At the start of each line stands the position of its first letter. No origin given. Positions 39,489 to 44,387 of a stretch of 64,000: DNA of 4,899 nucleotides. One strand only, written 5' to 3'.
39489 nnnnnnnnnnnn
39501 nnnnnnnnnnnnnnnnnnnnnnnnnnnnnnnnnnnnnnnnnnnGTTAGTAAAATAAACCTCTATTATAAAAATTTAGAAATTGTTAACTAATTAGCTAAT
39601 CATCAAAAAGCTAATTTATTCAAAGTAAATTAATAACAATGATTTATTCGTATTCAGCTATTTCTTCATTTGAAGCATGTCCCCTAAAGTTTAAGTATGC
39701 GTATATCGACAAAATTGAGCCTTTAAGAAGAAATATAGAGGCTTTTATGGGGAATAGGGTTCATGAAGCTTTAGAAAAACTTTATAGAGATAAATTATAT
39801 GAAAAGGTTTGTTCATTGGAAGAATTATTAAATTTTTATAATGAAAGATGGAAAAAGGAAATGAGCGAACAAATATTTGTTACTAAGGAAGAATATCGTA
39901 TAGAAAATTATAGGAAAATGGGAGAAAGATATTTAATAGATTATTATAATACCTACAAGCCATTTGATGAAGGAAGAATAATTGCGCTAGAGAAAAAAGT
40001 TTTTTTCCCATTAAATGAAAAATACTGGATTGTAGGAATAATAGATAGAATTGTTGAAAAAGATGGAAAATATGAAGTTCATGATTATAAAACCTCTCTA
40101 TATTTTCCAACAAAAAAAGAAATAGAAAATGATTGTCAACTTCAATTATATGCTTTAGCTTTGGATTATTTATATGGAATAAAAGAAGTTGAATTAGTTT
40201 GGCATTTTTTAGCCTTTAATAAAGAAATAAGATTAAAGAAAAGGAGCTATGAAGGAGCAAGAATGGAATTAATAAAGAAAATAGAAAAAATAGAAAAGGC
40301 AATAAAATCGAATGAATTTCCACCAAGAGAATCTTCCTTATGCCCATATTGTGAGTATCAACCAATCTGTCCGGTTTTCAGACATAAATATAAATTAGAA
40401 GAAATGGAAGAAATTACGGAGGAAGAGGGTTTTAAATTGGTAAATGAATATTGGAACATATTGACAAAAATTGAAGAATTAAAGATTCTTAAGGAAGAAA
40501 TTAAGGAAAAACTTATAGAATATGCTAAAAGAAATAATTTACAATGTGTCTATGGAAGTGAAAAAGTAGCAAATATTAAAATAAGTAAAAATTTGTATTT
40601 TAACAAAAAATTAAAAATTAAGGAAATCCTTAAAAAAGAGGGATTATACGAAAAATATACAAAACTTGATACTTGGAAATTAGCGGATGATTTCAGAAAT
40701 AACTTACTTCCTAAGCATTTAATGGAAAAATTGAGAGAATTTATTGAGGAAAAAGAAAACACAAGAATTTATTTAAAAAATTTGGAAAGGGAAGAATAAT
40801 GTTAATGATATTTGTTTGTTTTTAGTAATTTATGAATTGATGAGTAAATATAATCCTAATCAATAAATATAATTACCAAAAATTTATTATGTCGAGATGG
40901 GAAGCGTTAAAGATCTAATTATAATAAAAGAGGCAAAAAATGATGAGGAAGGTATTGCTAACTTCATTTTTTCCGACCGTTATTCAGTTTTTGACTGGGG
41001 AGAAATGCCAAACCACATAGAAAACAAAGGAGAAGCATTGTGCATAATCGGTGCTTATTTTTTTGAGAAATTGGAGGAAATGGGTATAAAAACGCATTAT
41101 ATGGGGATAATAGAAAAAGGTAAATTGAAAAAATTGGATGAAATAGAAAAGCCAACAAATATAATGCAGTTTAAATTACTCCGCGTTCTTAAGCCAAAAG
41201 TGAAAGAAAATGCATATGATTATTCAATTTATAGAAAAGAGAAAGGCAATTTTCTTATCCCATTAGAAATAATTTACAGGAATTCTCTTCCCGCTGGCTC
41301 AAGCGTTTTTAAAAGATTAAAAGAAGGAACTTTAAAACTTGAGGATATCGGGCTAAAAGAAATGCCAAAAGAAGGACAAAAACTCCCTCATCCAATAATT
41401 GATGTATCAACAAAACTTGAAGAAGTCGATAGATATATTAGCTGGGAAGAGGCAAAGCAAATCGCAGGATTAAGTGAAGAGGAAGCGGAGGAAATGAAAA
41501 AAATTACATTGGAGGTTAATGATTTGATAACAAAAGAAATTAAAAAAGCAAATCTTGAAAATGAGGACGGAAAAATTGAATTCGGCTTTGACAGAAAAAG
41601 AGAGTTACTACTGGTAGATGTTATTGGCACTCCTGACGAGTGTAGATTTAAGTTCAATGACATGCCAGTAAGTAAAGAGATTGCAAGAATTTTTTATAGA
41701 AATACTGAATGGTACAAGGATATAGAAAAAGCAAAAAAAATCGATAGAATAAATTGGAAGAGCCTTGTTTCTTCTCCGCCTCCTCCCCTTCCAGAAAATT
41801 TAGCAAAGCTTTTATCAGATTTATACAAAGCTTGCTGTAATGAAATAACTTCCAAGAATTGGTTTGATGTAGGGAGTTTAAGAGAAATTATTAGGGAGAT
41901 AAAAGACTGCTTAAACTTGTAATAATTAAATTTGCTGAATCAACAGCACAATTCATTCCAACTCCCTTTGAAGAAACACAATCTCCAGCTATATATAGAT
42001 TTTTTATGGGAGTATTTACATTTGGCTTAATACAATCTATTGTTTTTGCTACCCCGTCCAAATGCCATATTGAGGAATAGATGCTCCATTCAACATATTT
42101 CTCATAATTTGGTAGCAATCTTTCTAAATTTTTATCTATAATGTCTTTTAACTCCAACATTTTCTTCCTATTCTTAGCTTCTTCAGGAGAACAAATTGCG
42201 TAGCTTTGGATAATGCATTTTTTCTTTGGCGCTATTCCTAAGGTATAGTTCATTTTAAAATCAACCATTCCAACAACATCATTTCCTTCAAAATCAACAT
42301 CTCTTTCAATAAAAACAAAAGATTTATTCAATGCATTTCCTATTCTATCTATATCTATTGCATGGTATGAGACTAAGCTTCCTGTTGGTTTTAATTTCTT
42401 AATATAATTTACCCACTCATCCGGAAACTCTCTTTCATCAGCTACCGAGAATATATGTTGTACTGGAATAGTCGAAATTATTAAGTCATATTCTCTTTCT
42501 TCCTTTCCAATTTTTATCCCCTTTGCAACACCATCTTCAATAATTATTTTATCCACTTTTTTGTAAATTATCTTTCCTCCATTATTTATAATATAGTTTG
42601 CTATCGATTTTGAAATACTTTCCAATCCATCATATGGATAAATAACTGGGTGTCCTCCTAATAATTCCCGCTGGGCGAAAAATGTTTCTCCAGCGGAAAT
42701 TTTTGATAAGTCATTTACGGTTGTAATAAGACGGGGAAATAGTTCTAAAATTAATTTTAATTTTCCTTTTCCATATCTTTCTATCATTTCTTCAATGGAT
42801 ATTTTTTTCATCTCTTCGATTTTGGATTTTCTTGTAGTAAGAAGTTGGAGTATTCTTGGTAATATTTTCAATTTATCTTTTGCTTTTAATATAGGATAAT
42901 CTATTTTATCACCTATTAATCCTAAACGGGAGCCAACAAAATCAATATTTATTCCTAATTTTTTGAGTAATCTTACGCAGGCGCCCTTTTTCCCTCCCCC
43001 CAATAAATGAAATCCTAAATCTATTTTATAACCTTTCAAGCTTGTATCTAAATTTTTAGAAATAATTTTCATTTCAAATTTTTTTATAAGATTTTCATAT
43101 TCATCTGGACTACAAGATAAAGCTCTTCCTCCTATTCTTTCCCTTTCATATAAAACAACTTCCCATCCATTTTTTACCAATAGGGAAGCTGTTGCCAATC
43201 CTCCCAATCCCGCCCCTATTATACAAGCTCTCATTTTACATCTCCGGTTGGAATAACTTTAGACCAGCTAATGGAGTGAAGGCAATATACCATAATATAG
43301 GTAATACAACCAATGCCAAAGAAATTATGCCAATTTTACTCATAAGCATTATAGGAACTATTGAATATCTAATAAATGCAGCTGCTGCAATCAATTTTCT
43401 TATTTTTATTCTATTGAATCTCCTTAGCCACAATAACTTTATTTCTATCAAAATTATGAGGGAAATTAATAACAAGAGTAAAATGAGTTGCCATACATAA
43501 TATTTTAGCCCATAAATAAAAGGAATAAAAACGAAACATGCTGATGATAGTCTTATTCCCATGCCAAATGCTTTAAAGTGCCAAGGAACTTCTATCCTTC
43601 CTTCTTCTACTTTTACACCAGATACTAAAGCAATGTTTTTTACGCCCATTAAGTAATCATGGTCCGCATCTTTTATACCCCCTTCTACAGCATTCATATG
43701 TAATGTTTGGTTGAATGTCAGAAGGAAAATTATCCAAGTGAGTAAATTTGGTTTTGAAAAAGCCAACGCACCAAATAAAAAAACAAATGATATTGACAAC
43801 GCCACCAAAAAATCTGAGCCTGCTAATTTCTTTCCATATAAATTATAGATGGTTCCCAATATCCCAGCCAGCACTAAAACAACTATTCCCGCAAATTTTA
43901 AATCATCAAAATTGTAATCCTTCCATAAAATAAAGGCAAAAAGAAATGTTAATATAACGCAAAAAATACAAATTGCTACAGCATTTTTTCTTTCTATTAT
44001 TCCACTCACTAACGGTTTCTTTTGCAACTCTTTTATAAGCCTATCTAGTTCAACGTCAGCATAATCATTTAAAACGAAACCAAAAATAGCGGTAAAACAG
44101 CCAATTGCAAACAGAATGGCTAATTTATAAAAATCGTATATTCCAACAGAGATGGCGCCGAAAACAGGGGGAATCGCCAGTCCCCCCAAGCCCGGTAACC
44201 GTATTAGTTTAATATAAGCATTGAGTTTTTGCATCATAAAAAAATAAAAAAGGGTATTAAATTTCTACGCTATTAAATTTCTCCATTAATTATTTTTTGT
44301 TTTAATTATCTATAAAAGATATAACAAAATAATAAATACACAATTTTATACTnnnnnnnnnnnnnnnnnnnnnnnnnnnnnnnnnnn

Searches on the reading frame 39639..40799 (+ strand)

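Call 68: search_protein_families(library=ncbifam, proteins=[window:39639-40799:+], max_evalue=1e-10)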
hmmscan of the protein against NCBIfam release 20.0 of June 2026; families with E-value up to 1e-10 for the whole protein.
window:39639-40799:+ (386 aa): 1 family
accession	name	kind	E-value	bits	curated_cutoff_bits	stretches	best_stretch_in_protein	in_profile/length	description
TIGR00372.1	cas4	equivalog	2.3e-16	60.1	65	1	110-245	46-179/180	CRISPR-associated protein Cas4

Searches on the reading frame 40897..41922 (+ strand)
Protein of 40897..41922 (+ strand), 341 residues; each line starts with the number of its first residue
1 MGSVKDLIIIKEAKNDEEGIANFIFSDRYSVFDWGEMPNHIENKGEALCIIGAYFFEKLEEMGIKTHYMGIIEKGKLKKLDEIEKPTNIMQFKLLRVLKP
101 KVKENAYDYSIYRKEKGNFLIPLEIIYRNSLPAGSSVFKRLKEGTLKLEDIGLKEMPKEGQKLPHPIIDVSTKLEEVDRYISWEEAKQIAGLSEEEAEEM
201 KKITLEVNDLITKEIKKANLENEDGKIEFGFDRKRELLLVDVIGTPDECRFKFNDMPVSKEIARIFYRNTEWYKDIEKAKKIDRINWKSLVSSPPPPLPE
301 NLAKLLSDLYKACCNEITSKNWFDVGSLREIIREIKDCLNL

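Call 68: search_protein_families(library=ncbifam, proteins=[window:40897-41922:+], max_evalue=1e-10)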
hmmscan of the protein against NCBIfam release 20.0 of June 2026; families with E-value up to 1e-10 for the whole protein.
window:40897-41922:+ (341 aa): 5 families
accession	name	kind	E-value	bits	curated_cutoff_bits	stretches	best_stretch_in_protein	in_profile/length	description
NF010566.0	PRK13959.1-4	equivalog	3.9e-88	295.8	546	1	1-337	1-338/339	phosphoribosylaminoimidazolesuccinocarboxamide synthase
TIGR00081.1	purC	equivalog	1.2e-69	234.8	189.9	1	2-322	11-275/279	phosphoribosylaminoimidazolesuccinocarboxamide synthase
NF010564.0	PRK13959.1-1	subfamily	2.5e-59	200.8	459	1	10-322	9-294/294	phosphoribosylaminoimidazolesuccinocarboxamide synthase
NF010568.0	PRK13961.1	equivalog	2.4e-22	79.5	251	1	23-321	34-295/297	phosphoribosylaminoimidazolesuccinocarboxamide synthase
NF009251.0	PRK12607.1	equivalog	5.5e-19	68.2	371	1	121-335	96-305/315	phosphoribosylaminoimidazolesuccinocarboxamide synthase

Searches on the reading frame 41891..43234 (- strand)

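Call 68: search_protein_families(library=ncbifam, proteins=[window:41891-43234:-], max_evalue=1e-10)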
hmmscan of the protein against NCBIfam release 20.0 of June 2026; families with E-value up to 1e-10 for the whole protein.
window:41891-43234:- (447 aa): 5 families
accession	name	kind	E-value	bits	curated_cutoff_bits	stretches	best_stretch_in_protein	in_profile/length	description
TIGR03467.1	HpnE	equivalog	1.4e-13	51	283.05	0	4-421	2-407/430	hydroxysqualene dehydroxylase HpnE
NF005560.0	PRK07233.1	equivalog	1.2e-12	47.5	252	0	1-43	1-44/435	hypothetical protein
TIGR02734.1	crtI_fam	subfamily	4.2e-11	42.2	238.1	0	3-42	1-41/504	phytoene desaturase family protein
NF058655.1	CrtID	equivalog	4.3e-11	42.3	640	0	4-46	2-45/478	bifunctional phytoene desaturase/3,4-desaturase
TIGR02730.1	carot_isom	equivalog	5.7e-11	41.9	586.9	0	185-378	212-412/493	carotenoid isomerase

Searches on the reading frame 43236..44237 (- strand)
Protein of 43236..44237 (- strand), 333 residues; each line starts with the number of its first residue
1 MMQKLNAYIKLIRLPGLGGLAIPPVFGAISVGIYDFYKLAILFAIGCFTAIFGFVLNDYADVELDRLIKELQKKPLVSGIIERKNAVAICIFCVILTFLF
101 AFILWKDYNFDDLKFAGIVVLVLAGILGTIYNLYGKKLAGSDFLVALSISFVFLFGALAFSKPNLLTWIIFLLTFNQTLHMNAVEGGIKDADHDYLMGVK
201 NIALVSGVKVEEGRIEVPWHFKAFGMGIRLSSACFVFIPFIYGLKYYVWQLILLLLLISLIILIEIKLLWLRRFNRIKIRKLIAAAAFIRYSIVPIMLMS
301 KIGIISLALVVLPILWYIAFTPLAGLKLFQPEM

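Call 68: search_protein_families(library=ncbifam, proteins=[window:43236-44237:-], max_evalue=1e-10)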
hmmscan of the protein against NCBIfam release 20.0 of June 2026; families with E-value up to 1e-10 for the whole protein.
window:43236-44237:- (333 aa): 1 family
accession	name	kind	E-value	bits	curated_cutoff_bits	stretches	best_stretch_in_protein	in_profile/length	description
NF009523.0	PRK12884.1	equivalog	7.8e-20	71.2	269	1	3-264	2-246/279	prenyltransferase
